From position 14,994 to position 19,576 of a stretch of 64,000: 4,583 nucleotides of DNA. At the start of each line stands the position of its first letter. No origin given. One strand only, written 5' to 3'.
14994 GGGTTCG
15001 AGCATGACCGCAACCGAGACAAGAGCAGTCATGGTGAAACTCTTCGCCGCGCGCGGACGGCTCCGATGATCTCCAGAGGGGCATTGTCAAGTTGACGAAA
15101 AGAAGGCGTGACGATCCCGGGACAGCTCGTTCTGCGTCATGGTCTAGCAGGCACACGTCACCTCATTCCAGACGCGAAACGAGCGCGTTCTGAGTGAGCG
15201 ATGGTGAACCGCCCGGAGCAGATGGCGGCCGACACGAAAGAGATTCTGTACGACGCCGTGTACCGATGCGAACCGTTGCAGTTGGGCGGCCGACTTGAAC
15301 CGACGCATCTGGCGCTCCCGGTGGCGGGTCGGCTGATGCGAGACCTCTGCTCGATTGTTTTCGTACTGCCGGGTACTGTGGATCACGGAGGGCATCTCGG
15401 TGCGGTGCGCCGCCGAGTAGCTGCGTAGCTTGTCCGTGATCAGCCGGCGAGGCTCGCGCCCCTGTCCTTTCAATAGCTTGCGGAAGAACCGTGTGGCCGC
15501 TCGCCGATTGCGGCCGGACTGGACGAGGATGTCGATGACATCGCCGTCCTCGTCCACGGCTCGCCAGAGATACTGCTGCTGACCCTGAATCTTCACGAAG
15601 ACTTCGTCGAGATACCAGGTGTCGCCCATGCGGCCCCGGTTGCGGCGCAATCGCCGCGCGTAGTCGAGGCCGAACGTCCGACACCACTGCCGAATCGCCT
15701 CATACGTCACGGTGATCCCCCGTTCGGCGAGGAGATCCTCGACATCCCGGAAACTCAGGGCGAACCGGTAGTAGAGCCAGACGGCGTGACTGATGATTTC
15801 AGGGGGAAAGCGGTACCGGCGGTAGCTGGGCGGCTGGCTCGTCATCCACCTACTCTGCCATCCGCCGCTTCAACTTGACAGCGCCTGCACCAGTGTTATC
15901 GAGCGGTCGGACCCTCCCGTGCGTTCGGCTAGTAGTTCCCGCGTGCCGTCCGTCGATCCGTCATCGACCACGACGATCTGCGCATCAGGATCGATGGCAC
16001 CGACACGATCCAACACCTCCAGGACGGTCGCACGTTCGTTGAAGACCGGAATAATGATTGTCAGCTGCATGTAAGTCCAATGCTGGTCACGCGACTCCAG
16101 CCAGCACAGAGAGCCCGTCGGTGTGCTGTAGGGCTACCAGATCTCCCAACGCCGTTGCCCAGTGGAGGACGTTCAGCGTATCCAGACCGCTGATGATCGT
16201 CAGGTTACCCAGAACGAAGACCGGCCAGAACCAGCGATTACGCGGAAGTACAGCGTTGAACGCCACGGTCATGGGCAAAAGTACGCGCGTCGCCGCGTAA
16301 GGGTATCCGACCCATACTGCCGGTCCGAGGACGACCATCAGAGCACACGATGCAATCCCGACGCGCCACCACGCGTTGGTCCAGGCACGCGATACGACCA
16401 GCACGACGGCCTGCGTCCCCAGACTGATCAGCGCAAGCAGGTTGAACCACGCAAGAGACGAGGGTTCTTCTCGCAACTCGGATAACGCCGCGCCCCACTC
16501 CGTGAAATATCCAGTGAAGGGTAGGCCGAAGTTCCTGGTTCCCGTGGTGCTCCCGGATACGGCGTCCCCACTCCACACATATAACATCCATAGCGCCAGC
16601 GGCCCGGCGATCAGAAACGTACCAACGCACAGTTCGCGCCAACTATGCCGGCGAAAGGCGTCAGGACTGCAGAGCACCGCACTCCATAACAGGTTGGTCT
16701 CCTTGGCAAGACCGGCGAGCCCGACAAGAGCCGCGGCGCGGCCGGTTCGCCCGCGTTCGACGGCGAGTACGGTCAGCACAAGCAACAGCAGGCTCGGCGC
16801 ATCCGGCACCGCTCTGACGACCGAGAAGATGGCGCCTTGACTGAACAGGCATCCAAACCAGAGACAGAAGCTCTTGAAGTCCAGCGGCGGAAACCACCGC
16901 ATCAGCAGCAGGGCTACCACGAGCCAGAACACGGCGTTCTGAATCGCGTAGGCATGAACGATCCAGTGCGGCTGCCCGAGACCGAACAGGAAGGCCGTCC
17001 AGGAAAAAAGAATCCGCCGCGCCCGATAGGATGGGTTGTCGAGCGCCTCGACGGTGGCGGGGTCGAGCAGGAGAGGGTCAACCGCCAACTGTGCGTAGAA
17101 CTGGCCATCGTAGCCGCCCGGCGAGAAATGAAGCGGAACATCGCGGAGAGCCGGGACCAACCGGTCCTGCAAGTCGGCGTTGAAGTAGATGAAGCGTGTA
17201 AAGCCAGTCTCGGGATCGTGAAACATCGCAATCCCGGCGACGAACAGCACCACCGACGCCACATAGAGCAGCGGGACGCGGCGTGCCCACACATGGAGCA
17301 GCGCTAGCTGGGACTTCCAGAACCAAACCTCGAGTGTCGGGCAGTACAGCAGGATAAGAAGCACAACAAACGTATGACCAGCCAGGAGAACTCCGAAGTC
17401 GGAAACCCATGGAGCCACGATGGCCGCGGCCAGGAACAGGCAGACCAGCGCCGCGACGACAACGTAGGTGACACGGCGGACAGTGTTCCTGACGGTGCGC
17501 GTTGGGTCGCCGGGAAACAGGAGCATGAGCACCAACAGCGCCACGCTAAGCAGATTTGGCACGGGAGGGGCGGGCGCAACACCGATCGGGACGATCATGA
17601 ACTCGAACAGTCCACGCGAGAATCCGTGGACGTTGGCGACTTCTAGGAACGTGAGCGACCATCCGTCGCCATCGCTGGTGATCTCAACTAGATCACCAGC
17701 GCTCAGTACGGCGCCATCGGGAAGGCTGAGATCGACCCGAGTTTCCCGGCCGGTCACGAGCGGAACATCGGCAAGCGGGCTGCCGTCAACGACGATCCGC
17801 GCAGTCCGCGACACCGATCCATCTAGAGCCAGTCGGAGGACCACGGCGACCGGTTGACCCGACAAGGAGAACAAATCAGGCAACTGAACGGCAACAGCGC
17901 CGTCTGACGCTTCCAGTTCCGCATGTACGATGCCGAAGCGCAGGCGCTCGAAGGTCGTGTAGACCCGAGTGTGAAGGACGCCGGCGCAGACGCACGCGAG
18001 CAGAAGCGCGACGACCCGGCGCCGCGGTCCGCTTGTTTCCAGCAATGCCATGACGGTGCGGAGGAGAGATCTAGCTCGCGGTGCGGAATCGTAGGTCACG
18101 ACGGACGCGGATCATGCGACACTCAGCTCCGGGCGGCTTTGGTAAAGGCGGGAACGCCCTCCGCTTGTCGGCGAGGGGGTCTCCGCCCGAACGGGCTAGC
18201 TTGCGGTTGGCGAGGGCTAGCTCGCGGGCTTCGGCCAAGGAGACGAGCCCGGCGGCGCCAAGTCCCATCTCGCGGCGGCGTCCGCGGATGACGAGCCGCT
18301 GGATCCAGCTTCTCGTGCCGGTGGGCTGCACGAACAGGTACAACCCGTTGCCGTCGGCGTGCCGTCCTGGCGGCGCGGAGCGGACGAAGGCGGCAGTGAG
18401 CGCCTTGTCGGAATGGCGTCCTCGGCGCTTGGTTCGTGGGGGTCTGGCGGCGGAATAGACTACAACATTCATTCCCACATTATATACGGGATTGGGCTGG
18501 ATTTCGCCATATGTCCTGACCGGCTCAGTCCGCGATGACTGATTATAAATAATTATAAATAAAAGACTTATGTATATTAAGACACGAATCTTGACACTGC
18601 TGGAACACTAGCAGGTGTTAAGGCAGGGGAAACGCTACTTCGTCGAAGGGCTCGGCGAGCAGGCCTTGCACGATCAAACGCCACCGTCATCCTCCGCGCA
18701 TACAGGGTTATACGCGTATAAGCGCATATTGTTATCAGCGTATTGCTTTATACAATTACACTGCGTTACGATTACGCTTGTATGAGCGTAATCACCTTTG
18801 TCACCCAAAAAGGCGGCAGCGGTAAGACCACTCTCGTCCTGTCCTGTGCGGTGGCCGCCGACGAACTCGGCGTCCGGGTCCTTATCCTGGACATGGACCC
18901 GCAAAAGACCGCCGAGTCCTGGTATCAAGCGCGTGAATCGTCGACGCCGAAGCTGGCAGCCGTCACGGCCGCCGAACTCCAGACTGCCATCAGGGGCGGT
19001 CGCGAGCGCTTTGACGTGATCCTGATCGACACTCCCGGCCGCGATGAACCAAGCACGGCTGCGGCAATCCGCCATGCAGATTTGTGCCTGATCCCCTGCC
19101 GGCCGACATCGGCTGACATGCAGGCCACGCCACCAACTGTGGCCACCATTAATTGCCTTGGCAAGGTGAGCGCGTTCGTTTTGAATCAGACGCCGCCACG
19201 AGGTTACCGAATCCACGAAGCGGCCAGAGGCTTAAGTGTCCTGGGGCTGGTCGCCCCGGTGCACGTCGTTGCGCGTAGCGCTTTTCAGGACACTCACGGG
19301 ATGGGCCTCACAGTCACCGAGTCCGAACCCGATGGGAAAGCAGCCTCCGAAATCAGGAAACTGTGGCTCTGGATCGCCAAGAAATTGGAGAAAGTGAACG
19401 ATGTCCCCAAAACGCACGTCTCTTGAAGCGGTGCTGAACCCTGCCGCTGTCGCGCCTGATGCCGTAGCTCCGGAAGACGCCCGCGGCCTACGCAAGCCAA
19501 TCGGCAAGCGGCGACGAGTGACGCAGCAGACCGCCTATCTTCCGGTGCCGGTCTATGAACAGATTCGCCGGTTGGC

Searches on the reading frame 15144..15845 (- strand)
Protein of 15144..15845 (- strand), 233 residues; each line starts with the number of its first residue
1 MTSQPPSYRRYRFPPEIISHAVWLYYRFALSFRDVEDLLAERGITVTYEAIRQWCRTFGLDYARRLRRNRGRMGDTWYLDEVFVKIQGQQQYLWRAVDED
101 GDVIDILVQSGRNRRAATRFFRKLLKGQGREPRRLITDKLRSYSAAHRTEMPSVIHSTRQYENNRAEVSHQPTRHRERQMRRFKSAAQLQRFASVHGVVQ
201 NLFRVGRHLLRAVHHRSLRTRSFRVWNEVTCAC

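Call 31: search_protein_families(library=pfam, proteins=[window:15144-15845:-], max_evalue=0.001)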
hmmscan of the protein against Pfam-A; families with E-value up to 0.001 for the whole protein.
window:15144-15845:- (233 aa): 3 families
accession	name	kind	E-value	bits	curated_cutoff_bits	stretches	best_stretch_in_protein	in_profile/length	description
PF13610.12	DDE_Tnp_IS240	-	1e-35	123.3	27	1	76-204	3-137/139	DDE domain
PF03050.20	DDE_Tnp_IS66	-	3.2e-05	23.9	23.1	1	13-166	4-165/284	Transposase IS66 family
PF00665.32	rve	-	0.00075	20.2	32.6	0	73-165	4-82/102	Integrase core domain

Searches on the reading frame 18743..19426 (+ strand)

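Call 31: search_protein_families(library=pfam, proteins=[window:18743-19426:+], max_evalue=0.001)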
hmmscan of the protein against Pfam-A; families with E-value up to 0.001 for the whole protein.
window:18743-19426:+ (227 aa): 7 families
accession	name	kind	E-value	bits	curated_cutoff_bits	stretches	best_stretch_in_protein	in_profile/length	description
PF13614.12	AAA_31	-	2.3e-16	60.7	27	1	14-64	1-51/177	AAA domain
PF09140.17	MipZ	-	6e-12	45.9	20.7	2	73-120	83-130/262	ATPase MipZ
PF01656.29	CbiA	-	4.2e-11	43.3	25.4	1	17-125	1-54/125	CobQ/CobB/MinD/ParA nucleotide binding domain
PF07015.17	VirC1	-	2.6e-07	30.7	24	1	14-139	1-133/231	VirC1 protein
PF06564.18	CBP_BcsQ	-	1.4e-06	28.5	21.3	0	14-54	1-41/234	Cellulose biosynthesis protein BcsQ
PF02374.21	ArsA_ATPase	-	9.8e-05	22.1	24.3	1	17-57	3-43/305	Anion-transporting ATPase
PF03029.23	ATP_bind_1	-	0.00047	20.5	27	0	25-102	6-103/240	Conserved hypothetical ATP binding protein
